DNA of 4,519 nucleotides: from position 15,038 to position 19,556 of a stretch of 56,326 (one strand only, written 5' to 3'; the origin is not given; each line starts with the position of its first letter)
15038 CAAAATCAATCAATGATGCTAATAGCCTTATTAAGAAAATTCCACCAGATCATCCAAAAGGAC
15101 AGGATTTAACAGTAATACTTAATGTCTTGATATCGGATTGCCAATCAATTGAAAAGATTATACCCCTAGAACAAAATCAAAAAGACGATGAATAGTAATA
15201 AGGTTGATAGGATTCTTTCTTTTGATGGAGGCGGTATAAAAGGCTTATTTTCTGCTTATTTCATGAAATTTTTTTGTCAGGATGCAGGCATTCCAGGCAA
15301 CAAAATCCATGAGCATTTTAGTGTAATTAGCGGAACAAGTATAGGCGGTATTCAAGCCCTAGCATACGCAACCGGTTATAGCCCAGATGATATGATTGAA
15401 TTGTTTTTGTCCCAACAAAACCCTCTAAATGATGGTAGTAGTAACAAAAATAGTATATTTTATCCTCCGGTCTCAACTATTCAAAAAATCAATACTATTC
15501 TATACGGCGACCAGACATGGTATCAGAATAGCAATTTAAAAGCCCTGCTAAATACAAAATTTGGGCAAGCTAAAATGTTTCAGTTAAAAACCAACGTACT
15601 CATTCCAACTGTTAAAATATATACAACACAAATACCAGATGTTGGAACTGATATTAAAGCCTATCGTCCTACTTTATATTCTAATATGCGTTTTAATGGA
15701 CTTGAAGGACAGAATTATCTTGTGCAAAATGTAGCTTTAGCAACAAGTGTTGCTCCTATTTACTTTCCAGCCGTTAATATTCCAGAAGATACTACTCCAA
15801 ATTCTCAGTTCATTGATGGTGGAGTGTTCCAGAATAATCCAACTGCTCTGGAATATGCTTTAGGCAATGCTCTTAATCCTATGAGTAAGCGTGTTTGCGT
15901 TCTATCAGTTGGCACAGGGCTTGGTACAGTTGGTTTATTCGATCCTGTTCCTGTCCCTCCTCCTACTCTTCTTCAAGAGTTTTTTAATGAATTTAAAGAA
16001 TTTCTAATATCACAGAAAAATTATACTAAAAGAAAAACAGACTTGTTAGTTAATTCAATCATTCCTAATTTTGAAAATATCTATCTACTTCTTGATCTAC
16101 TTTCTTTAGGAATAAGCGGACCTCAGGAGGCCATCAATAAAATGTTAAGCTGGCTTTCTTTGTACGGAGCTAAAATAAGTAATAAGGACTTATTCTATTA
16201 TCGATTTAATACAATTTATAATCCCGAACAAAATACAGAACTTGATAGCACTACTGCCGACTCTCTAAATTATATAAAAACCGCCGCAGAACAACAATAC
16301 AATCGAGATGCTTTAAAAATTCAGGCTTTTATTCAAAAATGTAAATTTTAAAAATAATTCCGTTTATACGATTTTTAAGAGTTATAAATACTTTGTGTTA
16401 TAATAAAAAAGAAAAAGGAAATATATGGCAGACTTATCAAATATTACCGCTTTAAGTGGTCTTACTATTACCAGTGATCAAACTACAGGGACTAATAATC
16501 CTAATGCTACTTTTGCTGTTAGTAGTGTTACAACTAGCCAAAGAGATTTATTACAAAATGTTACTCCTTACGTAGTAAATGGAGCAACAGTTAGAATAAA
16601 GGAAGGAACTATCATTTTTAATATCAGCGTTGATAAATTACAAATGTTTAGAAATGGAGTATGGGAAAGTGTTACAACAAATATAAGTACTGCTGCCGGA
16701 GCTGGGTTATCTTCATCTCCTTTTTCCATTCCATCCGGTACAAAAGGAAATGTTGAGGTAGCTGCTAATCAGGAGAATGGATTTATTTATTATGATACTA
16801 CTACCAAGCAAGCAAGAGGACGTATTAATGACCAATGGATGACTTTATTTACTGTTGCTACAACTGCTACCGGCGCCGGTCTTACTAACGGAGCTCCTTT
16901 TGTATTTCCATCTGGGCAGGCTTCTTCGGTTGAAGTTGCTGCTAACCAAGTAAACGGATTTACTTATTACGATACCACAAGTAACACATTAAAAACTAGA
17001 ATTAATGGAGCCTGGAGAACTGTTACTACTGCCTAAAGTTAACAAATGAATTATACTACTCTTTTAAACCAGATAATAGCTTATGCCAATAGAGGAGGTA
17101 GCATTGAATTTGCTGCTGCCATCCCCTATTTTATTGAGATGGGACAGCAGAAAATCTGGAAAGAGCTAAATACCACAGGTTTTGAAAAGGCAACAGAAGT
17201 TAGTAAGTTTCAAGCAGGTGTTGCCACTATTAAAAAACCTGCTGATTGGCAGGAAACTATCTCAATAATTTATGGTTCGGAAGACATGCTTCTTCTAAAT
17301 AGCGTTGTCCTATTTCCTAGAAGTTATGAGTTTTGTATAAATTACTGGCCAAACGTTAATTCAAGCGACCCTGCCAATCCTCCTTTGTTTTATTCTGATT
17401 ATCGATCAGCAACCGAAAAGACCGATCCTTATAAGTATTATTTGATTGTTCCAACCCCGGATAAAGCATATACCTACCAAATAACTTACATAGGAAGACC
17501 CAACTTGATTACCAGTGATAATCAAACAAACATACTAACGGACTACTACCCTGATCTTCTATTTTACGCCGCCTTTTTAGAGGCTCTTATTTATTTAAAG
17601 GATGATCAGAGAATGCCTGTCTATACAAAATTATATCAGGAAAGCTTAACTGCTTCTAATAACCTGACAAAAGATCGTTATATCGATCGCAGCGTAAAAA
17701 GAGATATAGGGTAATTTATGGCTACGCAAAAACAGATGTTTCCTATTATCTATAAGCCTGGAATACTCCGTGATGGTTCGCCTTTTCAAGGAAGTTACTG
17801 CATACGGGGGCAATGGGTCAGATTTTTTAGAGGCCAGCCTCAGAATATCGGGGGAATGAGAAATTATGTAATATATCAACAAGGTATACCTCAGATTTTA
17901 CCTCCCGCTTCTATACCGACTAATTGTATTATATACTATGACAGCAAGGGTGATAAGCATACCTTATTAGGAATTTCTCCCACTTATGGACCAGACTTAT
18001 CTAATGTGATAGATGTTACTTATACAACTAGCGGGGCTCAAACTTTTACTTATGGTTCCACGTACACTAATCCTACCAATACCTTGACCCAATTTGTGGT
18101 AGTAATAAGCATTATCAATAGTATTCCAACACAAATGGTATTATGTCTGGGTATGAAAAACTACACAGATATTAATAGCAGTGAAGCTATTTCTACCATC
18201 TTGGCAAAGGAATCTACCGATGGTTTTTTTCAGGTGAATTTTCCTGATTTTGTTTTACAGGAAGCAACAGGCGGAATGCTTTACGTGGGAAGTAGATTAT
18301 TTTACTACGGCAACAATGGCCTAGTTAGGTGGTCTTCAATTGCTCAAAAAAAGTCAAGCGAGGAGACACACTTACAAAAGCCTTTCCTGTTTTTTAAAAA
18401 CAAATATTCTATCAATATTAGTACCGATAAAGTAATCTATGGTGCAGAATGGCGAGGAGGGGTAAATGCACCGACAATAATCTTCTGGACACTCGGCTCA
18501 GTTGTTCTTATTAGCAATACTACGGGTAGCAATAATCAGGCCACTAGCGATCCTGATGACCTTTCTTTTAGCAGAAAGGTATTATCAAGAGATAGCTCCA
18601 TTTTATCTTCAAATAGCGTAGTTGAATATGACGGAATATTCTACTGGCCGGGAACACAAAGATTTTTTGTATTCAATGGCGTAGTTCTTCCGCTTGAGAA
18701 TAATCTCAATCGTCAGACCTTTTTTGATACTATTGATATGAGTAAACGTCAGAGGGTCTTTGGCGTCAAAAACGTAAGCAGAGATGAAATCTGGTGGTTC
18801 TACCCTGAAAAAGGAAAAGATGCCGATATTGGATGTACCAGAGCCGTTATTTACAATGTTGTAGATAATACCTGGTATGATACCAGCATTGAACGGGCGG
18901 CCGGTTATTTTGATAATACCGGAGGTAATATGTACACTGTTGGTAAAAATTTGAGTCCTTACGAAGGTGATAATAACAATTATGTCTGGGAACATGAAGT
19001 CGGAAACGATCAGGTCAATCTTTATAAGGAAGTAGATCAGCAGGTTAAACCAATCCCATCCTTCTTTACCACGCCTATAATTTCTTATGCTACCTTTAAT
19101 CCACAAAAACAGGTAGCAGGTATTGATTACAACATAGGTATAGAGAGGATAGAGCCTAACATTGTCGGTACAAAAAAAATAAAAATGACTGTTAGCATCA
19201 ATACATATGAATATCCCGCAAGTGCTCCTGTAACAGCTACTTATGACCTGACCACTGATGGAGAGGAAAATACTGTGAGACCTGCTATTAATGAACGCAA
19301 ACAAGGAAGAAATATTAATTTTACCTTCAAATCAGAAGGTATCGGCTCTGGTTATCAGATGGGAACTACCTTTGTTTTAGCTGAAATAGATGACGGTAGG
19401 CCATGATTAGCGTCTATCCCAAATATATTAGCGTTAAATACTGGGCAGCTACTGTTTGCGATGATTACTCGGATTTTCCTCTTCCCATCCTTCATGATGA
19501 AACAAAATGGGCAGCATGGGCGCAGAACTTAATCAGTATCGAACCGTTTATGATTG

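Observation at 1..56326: Window closes into a ~56.3-kb circle that looks like a podovirus-type phage-plasmid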

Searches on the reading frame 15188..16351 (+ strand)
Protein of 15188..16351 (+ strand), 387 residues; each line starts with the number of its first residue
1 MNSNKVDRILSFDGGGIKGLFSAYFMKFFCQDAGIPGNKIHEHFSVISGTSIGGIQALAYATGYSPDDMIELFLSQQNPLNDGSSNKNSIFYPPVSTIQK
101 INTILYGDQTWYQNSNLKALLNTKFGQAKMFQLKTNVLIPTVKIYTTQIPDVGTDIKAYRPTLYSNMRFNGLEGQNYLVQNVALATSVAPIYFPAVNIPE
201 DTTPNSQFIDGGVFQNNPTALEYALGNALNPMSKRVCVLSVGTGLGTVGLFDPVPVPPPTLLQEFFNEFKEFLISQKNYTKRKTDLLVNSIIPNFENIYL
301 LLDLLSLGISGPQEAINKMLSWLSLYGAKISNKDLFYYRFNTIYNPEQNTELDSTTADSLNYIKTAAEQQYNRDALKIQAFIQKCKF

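Call 22: search_protein_families(library=pfam, max_evalue=0.01, proteins=[window:15188-16351:+])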
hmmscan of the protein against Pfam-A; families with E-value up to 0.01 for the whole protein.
window:15188-16351:+ (387 aa): 1 family
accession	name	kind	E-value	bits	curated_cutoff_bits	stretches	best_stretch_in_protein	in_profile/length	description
PF01734.28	Patatin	-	1.3e-25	91.2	27.7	1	10-220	1-188/191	Patatin-like phospholipase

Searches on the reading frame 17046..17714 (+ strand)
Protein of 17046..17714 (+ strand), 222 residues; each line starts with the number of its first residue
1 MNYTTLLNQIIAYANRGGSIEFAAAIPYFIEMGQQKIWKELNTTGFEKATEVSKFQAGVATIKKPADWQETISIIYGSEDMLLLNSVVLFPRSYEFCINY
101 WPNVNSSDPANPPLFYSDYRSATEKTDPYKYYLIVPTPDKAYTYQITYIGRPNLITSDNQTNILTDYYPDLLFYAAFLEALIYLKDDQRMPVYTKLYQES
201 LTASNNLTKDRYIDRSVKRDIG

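Call 84: search_protein_families(library=pfam, max_evalue=0.01, proteins=[window:17046-17714:+])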
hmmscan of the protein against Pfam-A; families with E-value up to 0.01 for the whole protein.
window:17046-17714:+ (222 aa): 1 family
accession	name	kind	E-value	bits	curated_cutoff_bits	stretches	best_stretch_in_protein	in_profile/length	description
PF24175.2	SU10_adaptor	-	1.4e-18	68.5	27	1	1-207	1-182/194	SU10 adaptor protein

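Call 101: search_solved_structures(query=window:17046-17714:+, max_evalue=1)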
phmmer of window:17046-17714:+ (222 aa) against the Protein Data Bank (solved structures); distinct sequences matched with E-value up to 1: 1.
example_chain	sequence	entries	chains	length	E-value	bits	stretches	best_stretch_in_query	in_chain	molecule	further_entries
7z47_A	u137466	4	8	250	0.0018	21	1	7-196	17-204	Adaptor protein | Adaptor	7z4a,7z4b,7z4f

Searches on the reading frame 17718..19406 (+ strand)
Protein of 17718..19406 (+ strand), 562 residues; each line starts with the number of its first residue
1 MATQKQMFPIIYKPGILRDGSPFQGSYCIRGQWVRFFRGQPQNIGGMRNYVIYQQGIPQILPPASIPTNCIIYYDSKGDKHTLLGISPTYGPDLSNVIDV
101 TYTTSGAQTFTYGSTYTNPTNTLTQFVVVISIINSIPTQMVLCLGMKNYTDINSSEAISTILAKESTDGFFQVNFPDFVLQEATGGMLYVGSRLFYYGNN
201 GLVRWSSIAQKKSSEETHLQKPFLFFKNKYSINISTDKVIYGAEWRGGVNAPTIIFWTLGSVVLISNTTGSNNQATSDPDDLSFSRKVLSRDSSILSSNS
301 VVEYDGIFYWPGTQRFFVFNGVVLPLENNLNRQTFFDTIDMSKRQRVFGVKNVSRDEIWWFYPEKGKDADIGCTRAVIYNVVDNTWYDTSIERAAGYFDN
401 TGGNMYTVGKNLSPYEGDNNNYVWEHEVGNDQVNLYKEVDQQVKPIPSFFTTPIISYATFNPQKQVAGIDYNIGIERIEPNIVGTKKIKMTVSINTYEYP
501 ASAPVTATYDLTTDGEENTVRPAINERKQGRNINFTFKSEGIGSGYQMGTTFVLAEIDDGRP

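Call 22: search_protein_families(library=pfam, max_evalue=0.01, proteins=[window:17718-19406:+])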
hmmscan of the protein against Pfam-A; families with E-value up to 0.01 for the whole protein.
window:17718-19406:+ (562 aa): 0 families

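Call 26: search_solved_structures(query=window:17718-19406:+, max_evalue=1)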
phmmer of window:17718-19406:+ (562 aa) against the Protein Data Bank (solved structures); distinct sequences matched with E-value up to 1: 3.
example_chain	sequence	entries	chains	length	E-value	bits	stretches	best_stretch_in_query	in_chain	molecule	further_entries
9nwi_Y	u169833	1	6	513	5.6e-07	31.8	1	287-390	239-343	Capsid and scaffold protein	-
8zkk_O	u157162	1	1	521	0.00013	24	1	293-391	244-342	nozzle gp16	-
8zkm_E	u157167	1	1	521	0.00013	24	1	293-391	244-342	nozzle of release VP1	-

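Call 32: search_dna_similar(query=window:17718-19406:+, collection=phages, mode=protein, max_rows=20, max_evalue=0.001)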
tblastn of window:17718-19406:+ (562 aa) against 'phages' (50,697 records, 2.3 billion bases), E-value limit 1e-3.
Records with a match: 12; places in all: 12; records where one place covers at least 80% of the query: 4.
Best place of each record, by identity: <60% 12.
By first word of the organism name: Caulobacter 4; Caudoviricetes 2; Roseobacter 2; phage 1; Phage 1; Pelagibacter 1; Microcystis 1.
By host as written in the record: Caulobacter vibrioides CB15 3; - 2; Roseobacter sp. FZCC0083 2; Caulobacter vibrioides 1; unknown 1; Gammaproteobacteria 1; Candidatus Pelagibacter sp. HTCC1062 1; Microcystis sp. 1.
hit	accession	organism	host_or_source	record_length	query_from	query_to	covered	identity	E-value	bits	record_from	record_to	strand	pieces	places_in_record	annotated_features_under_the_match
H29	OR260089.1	Caulobacter phage GB2A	Caulobacter vibrioides CB15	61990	5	557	98%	29.4%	2e-47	184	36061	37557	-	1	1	virion structural protein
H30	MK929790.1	Caulobacter phage RW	Caulobacter vibrioides CB15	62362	5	557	98%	29.4%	2e-47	184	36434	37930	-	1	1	hypothetical protein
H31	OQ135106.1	Caulobacter phage RLK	Caulobacter vibrioides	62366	5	557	98%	29.4%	2e-47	184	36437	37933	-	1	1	RLK_gp068c: hypothetical protein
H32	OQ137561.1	Caulobacter phage KcrB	Caulobacter vibrioides CB15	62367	5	557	98%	29.4%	2e-47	184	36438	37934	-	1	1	KcrB_gp068c: hypothetical protein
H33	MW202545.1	Caudoviricetes sp.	Manatee Spring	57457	184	560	67%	31.0%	1e-33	143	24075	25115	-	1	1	phage stabilization protein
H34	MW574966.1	phage 023Pt_psg01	unknown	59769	301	561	46%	27.6%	4e-9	66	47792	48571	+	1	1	hypothetical protein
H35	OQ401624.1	Roseobacter phage CRP-902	Roseobacter sp. FZCC0083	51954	284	561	49%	23.5%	3e-5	53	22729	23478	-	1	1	constituent protein | hypothetical protein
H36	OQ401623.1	Roseobacter phage CRP-901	Roseobacter sp. FZCC0083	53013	284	561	49%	23.3%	8e-6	55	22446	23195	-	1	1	constituent protein | hypothetical protein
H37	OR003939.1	Phage DSL-LC04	Gammaproteobacteria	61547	260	561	54%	21.2%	5e-5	52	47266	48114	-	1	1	stabilization protein | hypothetical protein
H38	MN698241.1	Pelagibacter phage HTVC027P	Candidatus Pelagibacter sp. HTCC1062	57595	305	561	46%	24.4%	1e-4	52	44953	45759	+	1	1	hypothetical protein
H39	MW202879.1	Caudoviricetes sp.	Manatee Spring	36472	301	431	23%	26.0%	2e-4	51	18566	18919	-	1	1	phage stabilization protein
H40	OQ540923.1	Microcystis phage MJing1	Microcystis sp.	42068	306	429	22%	26.8%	8e-5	52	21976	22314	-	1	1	hypothetical protein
